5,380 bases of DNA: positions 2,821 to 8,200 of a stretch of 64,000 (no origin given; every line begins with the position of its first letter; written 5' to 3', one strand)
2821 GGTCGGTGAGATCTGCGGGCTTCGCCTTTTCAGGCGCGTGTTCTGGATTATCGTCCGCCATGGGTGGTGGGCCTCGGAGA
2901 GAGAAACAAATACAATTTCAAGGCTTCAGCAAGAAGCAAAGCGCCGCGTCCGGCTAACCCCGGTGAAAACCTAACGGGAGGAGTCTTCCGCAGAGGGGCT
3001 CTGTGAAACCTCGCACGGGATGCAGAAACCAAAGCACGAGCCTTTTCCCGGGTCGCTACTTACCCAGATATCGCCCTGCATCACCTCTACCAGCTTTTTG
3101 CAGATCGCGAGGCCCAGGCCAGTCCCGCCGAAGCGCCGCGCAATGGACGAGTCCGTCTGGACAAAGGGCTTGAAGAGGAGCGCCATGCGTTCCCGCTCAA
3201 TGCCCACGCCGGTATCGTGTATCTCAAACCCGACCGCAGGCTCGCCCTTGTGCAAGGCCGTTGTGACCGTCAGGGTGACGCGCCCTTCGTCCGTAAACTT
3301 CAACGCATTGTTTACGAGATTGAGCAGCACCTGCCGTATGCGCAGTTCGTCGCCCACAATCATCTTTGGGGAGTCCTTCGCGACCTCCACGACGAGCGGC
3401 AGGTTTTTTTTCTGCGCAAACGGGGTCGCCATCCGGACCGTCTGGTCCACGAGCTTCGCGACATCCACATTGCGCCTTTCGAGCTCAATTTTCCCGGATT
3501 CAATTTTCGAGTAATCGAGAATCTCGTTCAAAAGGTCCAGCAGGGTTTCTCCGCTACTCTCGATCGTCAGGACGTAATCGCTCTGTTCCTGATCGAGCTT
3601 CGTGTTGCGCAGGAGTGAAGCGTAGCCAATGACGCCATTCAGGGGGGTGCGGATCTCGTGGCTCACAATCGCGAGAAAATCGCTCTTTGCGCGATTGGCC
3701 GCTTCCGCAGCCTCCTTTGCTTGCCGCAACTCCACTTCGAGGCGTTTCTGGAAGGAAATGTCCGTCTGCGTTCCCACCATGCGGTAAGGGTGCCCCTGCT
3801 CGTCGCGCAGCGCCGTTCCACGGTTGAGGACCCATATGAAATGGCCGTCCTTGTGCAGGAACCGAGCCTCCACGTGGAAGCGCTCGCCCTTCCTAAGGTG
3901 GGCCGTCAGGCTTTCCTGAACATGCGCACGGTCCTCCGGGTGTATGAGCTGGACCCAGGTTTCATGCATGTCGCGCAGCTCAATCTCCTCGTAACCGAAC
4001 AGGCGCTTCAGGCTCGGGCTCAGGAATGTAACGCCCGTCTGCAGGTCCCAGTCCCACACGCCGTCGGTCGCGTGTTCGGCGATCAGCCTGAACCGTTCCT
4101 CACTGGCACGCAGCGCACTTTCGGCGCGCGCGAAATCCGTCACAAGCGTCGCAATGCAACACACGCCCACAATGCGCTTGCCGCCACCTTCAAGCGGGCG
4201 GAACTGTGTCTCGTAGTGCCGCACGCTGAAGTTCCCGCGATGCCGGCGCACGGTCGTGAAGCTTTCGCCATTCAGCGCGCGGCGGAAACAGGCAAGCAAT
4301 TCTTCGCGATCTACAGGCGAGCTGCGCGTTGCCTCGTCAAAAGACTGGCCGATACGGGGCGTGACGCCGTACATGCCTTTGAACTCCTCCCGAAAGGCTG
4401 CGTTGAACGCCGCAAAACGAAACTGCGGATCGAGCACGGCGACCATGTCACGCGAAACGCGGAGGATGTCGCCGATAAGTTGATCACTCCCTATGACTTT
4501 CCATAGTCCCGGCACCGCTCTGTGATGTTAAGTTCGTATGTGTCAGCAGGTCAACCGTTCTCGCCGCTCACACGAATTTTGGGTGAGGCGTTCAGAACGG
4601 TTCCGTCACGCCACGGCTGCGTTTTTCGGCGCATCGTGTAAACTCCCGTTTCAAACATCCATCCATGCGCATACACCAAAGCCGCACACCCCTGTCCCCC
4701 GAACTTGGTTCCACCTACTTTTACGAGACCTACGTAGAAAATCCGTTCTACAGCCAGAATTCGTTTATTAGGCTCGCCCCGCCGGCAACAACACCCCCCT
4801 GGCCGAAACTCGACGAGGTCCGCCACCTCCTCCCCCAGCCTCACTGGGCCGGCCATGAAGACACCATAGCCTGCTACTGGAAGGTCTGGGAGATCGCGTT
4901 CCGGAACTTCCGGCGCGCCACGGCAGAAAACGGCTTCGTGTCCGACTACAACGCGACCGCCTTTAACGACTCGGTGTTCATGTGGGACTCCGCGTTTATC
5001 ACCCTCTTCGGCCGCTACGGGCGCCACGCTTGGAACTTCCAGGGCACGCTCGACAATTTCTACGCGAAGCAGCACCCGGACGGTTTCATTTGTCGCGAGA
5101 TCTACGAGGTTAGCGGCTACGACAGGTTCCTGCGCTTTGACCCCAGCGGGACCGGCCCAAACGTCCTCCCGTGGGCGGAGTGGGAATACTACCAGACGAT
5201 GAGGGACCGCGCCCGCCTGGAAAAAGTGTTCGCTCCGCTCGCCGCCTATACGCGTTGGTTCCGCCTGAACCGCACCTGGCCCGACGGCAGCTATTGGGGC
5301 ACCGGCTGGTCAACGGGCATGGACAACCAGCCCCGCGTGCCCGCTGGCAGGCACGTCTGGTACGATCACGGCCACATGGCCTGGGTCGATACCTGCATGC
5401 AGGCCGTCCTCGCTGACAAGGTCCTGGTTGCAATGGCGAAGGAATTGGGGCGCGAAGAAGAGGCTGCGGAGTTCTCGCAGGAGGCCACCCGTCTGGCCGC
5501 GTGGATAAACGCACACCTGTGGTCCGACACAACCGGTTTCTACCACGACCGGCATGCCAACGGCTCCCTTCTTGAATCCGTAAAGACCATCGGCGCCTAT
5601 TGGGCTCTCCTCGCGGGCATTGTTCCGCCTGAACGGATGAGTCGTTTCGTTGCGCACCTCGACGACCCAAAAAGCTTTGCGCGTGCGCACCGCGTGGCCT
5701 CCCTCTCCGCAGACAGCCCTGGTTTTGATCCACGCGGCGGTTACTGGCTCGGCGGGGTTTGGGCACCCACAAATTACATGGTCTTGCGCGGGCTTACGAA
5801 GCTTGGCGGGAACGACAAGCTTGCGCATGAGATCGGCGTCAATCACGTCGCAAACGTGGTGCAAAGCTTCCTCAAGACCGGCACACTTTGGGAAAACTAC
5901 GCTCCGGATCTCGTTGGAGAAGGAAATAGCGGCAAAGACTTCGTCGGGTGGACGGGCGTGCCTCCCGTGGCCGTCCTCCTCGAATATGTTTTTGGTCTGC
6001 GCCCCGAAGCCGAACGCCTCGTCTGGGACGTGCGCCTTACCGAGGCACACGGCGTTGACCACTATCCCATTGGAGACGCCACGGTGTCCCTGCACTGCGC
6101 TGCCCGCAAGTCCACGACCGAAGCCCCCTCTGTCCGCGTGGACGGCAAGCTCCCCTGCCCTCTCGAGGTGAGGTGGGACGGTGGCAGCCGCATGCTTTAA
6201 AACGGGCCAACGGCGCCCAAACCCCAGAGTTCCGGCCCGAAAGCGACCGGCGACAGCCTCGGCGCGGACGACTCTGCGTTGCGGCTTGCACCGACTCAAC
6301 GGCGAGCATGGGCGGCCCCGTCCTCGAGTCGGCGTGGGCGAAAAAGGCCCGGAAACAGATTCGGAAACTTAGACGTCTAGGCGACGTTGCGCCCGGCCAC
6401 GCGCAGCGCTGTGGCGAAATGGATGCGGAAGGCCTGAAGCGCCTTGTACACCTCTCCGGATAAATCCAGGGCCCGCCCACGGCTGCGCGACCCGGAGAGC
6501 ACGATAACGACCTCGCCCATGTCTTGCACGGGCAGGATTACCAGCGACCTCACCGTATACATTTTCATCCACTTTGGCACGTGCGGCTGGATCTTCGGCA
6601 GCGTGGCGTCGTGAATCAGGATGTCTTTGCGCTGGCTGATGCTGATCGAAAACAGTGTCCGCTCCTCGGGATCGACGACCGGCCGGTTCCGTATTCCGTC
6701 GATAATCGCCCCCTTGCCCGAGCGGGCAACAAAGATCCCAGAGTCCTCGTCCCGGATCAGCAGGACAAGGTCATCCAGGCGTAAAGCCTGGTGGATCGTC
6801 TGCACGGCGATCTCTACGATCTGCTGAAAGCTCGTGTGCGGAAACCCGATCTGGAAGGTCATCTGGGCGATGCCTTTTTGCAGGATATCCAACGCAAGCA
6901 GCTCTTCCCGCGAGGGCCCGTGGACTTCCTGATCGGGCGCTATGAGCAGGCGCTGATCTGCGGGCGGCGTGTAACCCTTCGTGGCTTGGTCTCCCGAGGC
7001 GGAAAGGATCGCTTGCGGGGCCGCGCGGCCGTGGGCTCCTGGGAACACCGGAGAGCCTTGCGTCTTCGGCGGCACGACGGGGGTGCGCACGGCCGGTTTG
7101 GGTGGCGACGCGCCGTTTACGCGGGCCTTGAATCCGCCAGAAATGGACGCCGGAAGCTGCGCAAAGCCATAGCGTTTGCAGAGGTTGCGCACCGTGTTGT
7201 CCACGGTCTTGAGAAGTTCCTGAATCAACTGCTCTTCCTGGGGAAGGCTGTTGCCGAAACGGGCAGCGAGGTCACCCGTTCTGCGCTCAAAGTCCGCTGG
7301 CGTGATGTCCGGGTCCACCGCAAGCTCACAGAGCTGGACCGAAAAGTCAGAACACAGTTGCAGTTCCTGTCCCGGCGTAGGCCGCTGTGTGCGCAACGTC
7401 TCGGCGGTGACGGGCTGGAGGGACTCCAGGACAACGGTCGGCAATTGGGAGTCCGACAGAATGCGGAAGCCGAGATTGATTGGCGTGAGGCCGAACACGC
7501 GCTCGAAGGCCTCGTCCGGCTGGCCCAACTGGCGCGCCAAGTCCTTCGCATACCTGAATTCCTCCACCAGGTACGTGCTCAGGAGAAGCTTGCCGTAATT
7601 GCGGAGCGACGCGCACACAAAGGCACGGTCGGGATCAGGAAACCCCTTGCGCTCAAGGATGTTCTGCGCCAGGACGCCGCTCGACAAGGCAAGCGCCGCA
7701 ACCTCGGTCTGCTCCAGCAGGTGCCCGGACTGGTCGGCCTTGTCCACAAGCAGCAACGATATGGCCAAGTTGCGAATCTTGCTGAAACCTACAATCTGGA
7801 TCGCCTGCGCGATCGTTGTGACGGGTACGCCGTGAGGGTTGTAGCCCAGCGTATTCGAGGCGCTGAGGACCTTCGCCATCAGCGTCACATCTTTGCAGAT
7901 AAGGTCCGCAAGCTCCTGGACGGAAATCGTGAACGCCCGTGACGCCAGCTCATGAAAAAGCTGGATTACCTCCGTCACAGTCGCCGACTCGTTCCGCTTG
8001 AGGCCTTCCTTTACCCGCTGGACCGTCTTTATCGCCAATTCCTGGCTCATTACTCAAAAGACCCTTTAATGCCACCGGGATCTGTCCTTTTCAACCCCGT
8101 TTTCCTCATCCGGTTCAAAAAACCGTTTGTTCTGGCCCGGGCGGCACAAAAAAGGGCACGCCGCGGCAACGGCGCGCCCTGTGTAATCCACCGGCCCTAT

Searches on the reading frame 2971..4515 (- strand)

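Call 72: search_protein_families(library=pfam, proteins=[window:2971-4515:-], max_evalue=0.00001)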
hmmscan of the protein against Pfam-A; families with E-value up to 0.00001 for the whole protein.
window:2971-4515:- (514 aa): 7 families
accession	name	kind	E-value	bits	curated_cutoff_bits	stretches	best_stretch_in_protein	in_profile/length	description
PF02518.31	HATPase_c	-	5.6e-30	104.5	26.4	1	388-501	1-109/111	Histidine kinase-, DNA gyrase B-, and HSP90-like ATPase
PF08447.18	PAS_3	-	5e-29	100.8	25.6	1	163-249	2-88/89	PAS fold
PF00512.31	HisKA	-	2.6e-22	79.1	26.9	1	276-341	1-66/66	His Kinase A (phospho-acceptor) domain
PF08448.16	PAS_4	-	1.2e-16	61.3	23.1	1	19-129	2-109/110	PAS fold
PF00989.32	PAS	-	2.2e-14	53.8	22.6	1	140-253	1-113/113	PAS fold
PF13426.13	PAS_9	-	4.6e-12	46.5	27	1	159-254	9-102/103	PAS domain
PF13188.13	PAS_8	-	6.5e-08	32.6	21.8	1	140-203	1-61/65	PAS domain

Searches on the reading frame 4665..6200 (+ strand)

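Call 72: search_protein_families(library=pfam, proteins=[window:4665-6200:+], max_evalue=0.00001)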
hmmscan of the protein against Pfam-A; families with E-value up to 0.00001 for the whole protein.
window:4665-6200:+ (511 aa): 4 families
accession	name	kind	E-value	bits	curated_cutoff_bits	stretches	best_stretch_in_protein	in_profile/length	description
PF22422.2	MGH1-like_GH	-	1.5e-39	137.1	27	1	106-426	6-353/356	Mannosylglycerate hydrolase MGH1-like glycoside hydrolase domain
PF03200.22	Glyco_hydro_63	-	2.6e-17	63.2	22.4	1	315-431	354-484/492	Glycosyl hydrolase family 63 C-terminal domain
PF01204.24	Trehalase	-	1.6e-15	57.4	21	1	252-425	318-488/512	Trehalase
PF17389.8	Bac_rhamnosid6H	-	6.9e-09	35.9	24.5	1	130-321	70-238/339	Bacterial alpha-L-rhamnosidase 6 hairpin glycosidase domain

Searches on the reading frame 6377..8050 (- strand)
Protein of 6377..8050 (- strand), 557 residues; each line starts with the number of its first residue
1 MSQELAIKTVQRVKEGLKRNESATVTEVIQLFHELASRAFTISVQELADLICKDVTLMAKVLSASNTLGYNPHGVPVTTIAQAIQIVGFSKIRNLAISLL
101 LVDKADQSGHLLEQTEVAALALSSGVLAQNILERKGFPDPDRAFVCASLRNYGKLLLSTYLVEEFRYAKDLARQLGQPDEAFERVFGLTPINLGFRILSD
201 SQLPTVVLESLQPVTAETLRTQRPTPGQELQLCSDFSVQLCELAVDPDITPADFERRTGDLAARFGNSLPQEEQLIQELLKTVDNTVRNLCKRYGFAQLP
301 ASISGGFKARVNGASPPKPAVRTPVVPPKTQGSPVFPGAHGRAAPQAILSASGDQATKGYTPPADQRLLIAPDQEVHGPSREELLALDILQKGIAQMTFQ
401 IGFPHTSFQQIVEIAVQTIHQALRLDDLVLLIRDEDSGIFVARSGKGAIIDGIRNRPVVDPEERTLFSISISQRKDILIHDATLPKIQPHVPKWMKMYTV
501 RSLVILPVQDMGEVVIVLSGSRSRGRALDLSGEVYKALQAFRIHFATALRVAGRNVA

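Call 72: search_protein_families(library=pfam, proteins=[window:6377-8050:-], max_evalue=0.00001)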
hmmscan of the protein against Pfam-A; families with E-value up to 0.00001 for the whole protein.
window:6377-8050:- (557 aa): 1 family
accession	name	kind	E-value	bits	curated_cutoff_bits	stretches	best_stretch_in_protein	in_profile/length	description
PF08668.18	HDOD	-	2.8e-23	82.9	22.9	1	41-210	19-189/196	HDOD domain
